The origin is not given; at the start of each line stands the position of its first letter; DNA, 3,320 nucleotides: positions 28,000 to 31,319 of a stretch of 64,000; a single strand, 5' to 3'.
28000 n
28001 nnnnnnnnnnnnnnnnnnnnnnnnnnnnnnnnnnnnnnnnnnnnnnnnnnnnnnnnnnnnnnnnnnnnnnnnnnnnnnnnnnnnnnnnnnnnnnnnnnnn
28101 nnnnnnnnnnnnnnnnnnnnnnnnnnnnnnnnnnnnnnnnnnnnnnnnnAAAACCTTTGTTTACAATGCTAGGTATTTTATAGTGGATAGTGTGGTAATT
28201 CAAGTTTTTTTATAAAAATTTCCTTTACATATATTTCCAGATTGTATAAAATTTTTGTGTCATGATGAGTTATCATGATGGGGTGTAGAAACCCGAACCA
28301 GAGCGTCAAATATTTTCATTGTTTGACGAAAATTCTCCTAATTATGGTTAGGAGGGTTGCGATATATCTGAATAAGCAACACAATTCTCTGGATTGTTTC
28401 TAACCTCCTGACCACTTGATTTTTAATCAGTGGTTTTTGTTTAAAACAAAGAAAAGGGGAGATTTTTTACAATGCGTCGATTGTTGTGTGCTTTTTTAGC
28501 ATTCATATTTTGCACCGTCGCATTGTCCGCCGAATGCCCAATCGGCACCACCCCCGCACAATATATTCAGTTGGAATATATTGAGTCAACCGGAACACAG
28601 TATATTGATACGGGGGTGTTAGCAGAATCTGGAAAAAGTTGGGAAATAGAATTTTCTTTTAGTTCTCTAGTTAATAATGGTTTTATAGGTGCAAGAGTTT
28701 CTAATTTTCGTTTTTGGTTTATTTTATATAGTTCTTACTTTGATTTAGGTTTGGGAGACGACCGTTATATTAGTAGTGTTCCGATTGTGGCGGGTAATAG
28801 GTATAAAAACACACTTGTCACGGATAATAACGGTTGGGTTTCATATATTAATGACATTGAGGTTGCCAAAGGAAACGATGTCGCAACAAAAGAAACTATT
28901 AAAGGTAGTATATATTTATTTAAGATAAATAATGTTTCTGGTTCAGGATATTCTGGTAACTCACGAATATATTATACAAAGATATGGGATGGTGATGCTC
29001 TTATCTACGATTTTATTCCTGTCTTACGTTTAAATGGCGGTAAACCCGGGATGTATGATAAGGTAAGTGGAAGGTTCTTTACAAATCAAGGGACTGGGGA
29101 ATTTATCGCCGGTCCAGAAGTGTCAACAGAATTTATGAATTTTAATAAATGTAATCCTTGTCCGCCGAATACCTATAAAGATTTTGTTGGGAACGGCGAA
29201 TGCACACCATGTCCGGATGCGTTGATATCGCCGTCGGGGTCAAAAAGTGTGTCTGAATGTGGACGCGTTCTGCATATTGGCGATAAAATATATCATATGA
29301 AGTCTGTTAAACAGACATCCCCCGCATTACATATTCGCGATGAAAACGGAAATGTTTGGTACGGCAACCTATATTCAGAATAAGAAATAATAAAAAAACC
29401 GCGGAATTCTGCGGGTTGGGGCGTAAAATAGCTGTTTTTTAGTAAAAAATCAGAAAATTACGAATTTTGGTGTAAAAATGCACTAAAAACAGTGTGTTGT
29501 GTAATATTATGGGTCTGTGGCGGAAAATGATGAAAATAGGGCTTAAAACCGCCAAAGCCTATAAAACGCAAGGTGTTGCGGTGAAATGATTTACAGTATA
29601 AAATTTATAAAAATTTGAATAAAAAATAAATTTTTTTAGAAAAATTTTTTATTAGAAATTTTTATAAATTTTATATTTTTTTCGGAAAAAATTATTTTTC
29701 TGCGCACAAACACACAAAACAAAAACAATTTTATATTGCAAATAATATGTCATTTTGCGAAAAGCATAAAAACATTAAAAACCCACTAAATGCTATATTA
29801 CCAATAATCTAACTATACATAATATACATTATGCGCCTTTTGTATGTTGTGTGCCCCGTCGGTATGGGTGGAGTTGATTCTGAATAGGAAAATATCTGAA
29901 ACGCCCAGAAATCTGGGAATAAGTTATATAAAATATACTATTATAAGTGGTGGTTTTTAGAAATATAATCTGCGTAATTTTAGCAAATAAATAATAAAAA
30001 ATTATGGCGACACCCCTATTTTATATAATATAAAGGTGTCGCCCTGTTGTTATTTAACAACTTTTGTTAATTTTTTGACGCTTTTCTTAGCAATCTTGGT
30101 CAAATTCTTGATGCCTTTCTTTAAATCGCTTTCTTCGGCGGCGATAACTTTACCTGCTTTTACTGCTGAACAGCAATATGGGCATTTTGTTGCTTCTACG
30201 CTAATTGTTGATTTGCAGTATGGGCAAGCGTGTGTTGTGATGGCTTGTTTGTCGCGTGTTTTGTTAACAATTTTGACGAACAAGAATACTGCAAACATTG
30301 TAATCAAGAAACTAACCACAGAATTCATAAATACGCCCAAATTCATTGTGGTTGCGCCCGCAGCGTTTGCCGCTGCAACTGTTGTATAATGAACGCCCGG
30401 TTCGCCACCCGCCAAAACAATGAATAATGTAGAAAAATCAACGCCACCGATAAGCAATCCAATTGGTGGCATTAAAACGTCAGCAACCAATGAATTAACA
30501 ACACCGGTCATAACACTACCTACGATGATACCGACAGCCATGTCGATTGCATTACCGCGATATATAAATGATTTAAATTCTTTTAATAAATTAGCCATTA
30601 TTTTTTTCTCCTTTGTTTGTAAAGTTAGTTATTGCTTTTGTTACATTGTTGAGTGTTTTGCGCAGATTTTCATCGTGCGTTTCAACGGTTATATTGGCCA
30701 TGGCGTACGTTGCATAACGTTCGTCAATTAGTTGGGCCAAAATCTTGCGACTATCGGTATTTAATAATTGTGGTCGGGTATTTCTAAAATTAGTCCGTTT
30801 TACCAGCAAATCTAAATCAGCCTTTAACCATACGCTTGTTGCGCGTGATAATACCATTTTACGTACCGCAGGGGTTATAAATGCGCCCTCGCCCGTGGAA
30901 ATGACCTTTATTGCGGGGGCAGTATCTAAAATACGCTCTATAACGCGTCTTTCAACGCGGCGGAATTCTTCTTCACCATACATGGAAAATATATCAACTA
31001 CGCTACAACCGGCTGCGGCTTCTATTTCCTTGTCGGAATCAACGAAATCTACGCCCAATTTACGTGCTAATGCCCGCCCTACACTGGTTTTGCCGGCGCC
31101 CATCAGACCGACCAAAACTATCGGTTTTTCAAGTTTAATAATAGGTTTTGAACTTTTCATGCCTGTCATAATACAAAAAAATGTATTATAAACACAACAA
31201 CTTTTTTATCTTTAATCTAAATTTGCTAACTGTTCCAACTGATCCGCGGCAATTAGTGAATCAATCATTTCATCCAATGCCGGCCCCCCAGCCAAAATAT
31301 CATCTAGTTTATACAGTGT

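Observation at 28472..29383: Chimeric secreted protein: phage-tail lectin fold + eukaryote-type Cys repeat, next to dif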

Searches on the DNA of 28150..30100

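Call 18: search_rna_families(source=window, start=28150, end=30100, threshold=evalue, max_evalue=10)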
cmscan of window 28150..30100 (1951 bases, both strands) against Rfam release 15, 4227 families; matches with E-value up to 10: 15.
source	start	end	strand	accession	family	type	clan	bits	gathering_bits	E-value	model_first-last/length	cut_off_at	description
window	29952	30052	+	RF04339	Plastid-psbJ-3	Cis-reg;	CL00152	26.2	61.7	0.14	1-125/125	no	Plastid-psbJ-3 3UTR RNA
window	29882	29952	+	RF03149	RAGATH-12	Gene; sRNA;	-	24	75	0.046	1-78/78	no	RAGATH-12 RNA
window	29989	30058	+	RF00665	mir-290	Gene; miRNA;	CL00096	24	51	0.078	1-70/70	no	mir-290 microRNA precursor family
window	29994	30058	-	RF00665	mir-290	Gene; miRNA;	CL00096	21.5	51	0.35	1-70/70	no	mir-290 microRNA precursor family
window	29123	29189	+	RF01286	snoR26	Gene; snRNA; snoRNA; CD-box;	-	19.9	47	2.3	1-94/94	no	Small nucleolar RNA snoR26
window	29979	30071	+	RF03845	mir-3327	Gene; miRNA;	-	19.8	85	2.8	1-89/89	no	mir-3327 microRNA precursor family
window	29934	30018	+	RF01190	snR50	Gene; snRNA; snoRNA; CD-box;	-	19.1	45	9.4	1-89/89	no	Small nucleolar RNA snR50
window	30006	30042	+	RF04172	MIR8675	Gene; miRNA;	-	18.8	90.8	3.1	1-95/95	no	MIR8675 microRNA precursor family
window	29971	30057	+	RF02315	TtnuHACA8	Gene; snRNA; snoRNA; HACA-box;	-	18.5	50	9.8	1-130/130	no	Tetrahymena snoRNA TtnuHACA8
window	28813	28963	+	RF03532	SQ2397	Cis-reg;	-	17.9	100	3.6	1-243/243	no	Cis-regulator of HTH transcription factor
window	28394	28449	-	RF02863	sRNA_2410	Gene; sRNA;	-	17.6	61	6.7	86-145/196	no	Enterococcus sRNA 2410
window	28547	28709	+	RF02411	snoR138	Gene; snRNA; snoRNA; HACA-box;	-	16.8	44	3.6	1-154/154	no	Small nucleolar RNA snoR138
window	29451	29502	+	RF02427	SpF10_sRNA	Gene; sRNA;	-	16.7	60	9.4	1-57/57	no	Streptococcus sRNA SpF10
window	29391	29497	-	RF00512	Leu_leader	Cis-reg; leader;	-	15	50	8.4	1-148/148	no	Leucine operon leader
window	29769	29940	-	RF02731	JA03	Gene; sRNA;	-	14.4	44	3.4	1-274/274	no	Aggregatibacter sRNA JA03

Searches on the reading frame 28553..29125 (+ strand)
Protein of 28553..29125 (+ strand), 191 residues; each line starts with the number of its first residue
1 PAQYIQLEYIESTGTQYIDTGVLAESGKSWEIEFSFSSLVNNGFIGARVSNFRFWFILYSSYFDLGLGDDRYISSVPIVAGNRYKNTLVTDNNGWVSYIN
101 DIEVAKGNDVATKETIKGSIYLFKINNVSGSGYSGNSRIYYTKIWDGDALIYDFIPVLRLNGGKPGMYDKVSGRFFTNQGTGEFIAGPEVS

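Call 47: find_related_loci(query=A2, collection=viral_contigs, flank=8000)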
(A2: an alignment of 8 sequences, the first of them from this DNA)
Query A2 (191 aa) in viral_contigs; peptide patterns used: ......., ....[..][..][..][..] (x = any residue, [..] = any of these).
197 stretches matched a pattern; 141 encode a relative of the query (tblastn E <= 1e-3); the best 80 are kept; 80 distinct loci.
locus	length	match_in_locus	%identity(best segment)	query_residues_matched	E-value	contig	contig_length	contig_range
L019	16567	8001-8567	38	4-190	3e-27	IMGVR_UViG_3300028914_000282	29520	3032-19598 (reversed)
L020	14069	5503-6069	38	4-190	3e-27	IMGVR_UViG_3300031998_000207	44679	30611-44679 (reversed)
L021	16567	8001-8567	37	4-190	1e-25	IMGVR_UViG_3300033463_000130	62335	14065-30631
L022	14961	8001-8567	34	1-187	2e-25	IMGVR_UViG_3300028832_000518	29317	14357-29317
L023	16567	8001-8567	38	3-190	1e-24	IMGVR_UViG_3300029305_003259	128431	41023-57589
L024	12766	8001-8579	37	1-191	9e-33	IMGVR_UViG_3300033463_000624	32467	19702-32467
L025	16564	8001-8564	36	5-190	6e-22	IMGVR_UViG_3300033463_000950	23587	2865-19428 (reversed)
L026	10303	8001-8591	32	4-190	1e-21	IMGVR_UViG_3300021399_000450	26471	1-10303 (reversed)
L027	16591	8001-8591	30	1-190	5e-21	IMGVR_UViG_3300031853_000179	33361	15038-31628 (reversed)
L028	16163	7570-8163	32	1-191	1e-20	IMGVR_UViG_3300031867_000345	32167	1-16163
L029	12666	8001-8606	33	1-190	2e-20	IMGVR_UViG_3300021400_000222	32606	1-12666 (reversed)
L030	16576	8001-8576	34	1-190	3e-20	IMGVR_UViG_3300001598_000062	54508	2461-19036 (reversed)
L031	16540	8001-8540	34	1-190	7e-20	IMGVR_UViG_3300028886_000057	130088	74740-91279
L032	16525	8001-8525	32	4-188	1e-19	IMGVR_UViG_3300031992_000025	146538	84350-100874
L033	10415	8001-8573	34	3-184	1e-19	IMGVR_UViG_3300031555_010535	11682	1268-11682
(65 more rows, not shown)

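Call 51: search_protein_families(library=phrogs, proteins=[L021:2571-3845:+, L021:4404-6797:+, L021:6798-9743:+, L021:9807-10349:+, L021:10346-10741:+, L024:8-3244:+, L024:3247-5802:+, L024:5804-6865:+, L024:6885-9260:+, L024:9276-10583:+], max_evalue=0.00001)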
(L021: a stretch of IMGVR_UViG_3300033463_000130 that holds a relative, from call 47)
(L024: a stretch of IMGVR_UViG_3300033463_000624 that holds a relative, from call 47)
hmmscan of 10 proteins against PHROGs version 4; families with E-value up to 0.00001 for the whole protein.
L021:2571-3845:+ (424 aa): 0 families

L021:4404-6797:+ (797 aa): 3 families
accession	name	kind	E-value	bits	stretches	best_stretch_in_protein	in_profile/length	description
phrog_32779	-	unknown function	2.2e-22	80.4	2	278-341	461-524/555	-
phrog_21765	-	unknown function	5.2e-11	43.2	0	351-428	194-272/422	-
phrog_24103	-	unknown function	5e-06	27.7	0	433-493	128-181/197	-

L021:6798-9743:+ (981 aa): 0 families

L021:9807-10349:+ (180 aa): 2 families
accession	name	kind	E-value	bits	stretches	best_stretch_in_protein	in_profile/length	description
phrog_5718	-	DNA, RNA and nucleotide metabolism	4.9e-06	26.8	1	99-157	137-195/394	HNH endonuclease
phrog_2214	-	DNA, RNA and nucleotide metabolism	6.5e-06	26.5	1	102-151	203-252/429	HNH endonuclease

L021:10346-10741:+ (131 aa): 1 family
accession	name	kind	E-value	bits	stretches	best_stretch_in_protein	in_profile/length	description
phrog_1158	-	tail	1.5e-23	84.5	1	15-124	18-127/205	tail assembly chaperone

L024:8-3244:+ (1078 aa): 5 families
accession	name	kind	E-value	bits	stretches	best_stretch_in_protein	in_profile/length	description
phrog_4372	-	tail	2.1e-44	152.4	1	1-1022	747-1626/1681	tail length tape measure protein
phrog_5218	-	unknown function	1.9e-21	77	1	859-969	1332-1446/1599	-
phrog_5493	-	tail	2.3e-13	50.4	1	755-966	857-1036/1102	tail length tape measure protein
phrog_1686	-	tail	2.9e-12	46.3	1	729-967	946-1147/1224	tail length tape measure protein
phrog_1204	-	tail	1.4e-09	37.4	1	836-972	1258-1404/1483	tail protein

L024:3247-5802:+ (851 aa): 2 families
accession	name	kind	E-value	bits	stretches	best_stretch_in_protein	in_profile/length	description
phrog_380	-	lysis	4.5e-13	49.9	1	9-63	187-243/309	endolysin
phrog_21966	-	unknown function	3.6e-06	28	1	8-55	97-145/146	-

L024:5804-6865:+ (353 aa): 2 families
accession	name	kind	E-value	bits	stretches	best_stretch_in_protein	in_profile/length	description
phrog_1887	-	tail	1.3e-16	61.7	1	63-318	371-625/670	tail protein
phrog_26795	-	unknown function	3.4e-15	56.5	1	50-321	414-699/728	-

L024:6885-9260:+ (791 aa): 1 family
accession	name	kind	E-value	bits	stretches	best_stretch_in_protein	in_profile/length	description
phrog_2589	-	tail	3.8e-07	27.9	0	137-236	3120-3221/3686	tail protein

L024:9276-10583:+ (435 aa): 9 families
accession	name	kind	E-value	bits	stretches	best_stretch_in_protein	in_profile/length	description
phrog_6468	-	tail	6.7e-42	144.3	2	217-344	895-1014/1366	tail fiber protein; host specificity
phrog_30133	-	head and packaging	1.9e-37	130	2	130-206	237-313/621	virion structural protein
phrog_19556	-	tail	8.6e-32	111.5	2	216-400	213-393/645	tail fiber protein; host specificity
phrog_38044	-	unknown function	6e-30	104.1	2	134-210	2460-2536/3576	-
phrog_28865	-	tail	2.9e-29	102.7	2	225-400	405-580/810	tail protein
phrog_10693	-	moron, auxiliary metabolic gene and host takeover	1.5e-21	77.3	2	277-343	684-746/1219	host range and adsorption protein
phrog_15074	-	unknown function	4.9e-20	71.5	2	256-364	1282-1392/1773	-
phrog_27485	-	unknown function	6e-13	49.6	2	128-204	152-229/577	-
phrog_3267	-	tail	3.6e-06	27.4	1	120-432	50-258/369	tail protein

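Call 75: find_related_loci(query=A2, collection=genome_contigs, flank=3000)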
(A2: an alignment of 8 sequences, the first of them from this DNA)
Query A2 (191 aa) in genome_contigs; peptide patterns used: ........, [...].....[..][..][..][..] (x = any residue, [..] = any of these).
379 stretches matched a pattern; 356 encode a relative of the query (tblastn E <= 1e-3); the best 80 are kept; 80 distinct loci.
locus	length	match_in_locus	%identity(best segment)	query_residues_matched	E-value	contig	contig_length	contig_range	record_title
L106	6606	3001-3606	40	1-190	2e-29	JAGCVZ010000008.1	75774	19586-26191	MAG: Alphaproteobacteria bacterium isolate RGIG10173 Yak_Rumen-4__c1068037, whole genome shotgun sequence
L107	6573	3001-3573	36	1-191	2e-27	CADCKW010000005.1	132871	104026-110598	MAG: uncultured proteobacterium isolate RUG14746 genome assembly, contig: RUG14746_asm_5, whole genome shotgun sequence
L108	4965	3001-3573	37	2-191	6e-27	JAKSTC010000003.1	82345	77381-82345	MAG: Alphaproteobacteria bacterium isolate Horse_feces297 MAG297_3, whole genome shotgun sequence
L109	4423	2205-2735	40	1-190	7e-27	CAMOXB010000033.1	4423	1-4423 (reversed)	MAG: uncultured proteobacterium isolate SRR873609_bin.15_metaWRAP_v1.3_MAG genome assembly, contig: ERZ1756109_1526028,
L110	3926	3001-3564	36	1-190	2e-26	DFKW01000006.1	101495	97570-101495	MAG TPA_asm: Alphaproteobacteria bacterium UBA3635 UBA3635_contig_4836, whole genome shotgun sequence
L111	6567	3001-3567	37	1-190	2e-26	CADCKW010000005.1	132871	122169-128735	MAG: uncultured proteobacterium isolate RUG14746 genome assembly, contig: RUG14746_asm_5, whole genome shotgun sequence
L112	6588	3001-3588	34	2-190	6e-26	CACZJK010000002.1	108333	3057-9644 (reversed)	MAG: uncultured proteobacterium isolate RUG12675 genome assembly, contig: RUG12675_asm_2, whole genome shotgun sequence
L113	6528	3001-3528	37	1-190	6e-26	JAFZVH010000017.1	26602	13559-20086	MAG: Alphaproteobacteria bacterium isolate RGIG8130 Water_buffalos_Rumen-3__c655389, whole genome shotgun sequence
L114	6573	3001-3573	35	5-187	7e-26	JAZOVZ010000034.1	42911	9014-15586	MAG: Eubacteriales bacterium isolate T1900045525_YK20190219.MAGScoT_cleanbin_000013 SGB_7676_k141_435357, whole genome s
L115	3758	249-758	37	3-188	4e-25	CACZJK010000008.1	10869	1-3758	MAG: uncultured proteobacterium isolate RUG12675 genome assembly, contig: RUG12675_asm_8, whole genome shotgun sequence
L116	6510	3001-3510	38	1-190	9e-25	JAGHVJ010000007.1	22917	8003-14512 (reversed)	MAG: Candidatus Enterousia onthequi isolate E5_MB2_19 c_000000367548, whole genome shotgun sequence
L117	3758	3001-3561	36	2-191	8e-25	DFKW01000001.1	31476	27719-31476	MAG TPA_asm: Alphaproteobacteria bacterium UBA3635 UBA3635_contig_20922, whole genome shotgun sequence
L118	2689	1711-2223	39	3-188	9e-25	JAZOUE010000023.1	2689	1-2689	MAG: Candidatus Enterousia sp. isolate T1900045534_YK20190228.MAGScoT_cleanbin_000043 SGB_7755_k141_1606156, whole genom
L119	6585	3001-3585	36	1-190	1e-24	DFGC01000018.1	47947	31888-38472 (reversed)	MAG TPA_asm: Alphaproteobacteria bacterium UBA3760 UBA3760_contig_3555, whole genome shotgun sequence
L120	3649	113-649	36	6-184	2e-24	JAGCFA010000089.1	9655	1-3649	MAG: Alphaproteobacteria bacterium isolate RGIG9732 Yak_Omasum-3__c1460838, whole genome shotgun sequence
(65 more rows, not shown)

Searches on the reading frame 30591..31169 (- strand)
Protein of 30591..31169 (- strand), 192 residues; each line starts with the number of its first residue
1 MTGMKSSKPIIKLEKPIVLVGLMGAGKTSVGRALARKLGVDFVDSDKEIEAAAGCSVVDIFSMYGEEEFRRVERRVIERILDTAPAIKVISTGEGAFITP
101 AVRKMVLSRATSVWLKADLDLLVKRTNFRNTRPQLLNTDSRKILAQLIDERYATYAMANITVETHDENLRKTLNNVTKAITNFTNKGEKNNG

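Call 27: search_protein_families(library=pfam, proteins=[window:30591-31169:-], max_evalue=0.001)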
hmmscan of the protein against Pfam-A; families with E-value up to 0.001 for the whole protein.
window:30591-31169:- (192 aa): 6 families
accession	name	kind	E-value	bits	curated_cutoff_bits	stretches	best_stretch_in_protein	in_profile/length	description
PF01202.28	SKI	-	2.6e-40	138.6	22.1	1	23-180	1-158/159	Shikimate kinase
PF13238.12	AAA_18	-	2.7e-08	34.7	29.4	1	17-133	1-115/128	AAA domain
PF13671.12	AAA_33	-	7.2e-07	30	27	1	17-58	2-43/143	AAA domain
PF13189.12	Cytidylate_kin2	-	3.6e-05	24.4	28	1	21-53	6-38/176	Cytidylate kinase-like family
PF13401.12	AAA_22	-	0.00078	20.2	27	0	14-66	5-56/130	AAA domain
PF00004.35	AAA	-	0.00091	20.1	21.2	0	17-44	1-28/131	ATPase family associated with various cellular activities (AAA)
